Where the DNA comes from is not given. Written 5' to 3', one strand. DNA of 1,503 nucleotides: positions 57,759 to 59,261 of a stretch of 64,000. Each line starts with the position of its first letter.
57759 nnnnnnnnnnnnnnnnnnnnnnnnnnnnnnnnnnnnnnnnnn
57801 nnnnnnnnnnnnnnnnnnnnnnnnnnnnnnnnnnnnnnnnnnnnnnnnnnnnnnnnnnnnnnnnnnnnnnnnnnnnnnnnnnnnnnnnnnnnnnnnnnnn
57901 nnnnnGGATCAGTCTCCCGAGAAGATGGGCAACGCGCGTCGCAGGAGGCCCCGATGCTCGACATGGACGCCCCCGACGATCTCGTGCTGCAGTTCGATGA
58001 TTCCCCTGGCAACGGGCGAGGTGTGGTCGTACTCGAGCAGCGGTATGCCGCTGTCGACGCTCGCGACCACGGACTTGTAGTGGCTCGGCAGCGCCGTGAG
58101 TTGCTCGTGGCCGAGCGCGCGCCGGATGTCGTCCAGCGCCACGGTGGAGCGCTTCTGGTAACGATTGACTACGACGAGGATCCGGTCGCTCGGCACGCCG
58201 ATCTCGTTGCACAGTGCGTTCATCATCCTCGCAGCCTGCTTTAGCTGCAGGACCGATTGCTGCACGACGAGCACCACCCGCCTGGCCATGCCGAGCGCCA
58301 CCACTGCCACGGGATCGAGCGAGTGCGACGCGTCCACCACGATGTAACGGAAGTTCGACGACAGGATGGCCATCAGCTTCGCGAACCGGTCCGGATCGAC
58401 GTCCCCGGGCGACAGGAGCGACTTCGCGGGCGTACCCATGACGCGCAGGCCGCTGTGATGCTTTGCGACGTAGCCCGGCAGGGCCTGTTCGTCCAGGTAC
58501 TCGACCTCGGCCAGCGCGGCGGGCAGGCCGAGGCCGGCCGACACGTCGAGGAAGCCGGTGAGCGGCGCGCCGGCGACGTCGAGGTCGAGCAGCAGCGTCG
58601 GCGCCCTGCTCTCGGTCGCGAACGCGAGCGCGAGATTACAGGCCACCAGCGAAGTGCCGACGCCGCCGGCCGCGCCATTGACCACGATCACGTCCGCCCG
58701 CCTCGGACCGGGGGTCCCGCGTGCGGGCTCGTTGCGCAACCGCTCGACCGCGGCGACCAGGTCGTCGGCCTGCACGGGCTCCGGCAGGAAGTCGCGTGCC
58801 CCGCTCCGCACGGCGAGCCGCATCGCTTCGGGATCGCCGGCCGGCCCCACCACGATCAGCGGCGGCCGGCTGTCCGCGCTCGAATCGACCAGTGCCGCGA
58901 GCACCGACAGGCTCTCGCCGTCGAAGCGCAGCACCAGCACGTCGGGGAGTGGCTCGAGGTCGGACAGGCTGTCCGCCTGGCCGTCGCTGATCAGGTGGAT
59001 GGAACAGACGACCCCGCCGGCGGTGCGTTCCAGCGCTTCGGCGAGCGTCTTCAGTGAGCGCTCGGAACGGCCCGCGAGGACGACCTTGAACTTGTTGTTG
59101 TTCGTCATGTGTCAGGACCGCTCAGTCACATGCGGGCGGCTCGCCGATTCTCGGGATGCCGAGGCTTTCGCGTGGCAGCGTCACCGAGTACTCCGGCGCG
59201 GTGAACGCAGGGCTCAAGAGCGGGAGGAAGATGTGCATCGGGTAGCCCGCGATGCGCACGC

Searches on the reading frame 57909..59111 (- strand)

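Call 75: search_protein_families(library=pfam, proteins=[window:57909-59111:-], max_evalue=0.00001)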
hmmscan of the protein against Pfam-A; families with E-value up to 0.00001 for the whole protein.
window:57909-59111:- (400 aa): 3 families
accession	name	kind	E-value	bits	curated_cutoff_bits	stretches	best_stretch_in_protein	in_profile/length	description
PF10609.15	ParA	-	1.8e-06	28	27.1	1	140-192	4-55/246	NUBPL iron-transfer P-loop NTPase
PF13614.12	AAA_31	-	4.8e-06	27.1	27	0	141-299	3-163/177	AAA domain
PF01656.29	CbiA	-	5.2e-06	26.9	25.4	0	142-334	1-102/125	CobQ/CobB/MinD/ParA nucleotide binding domain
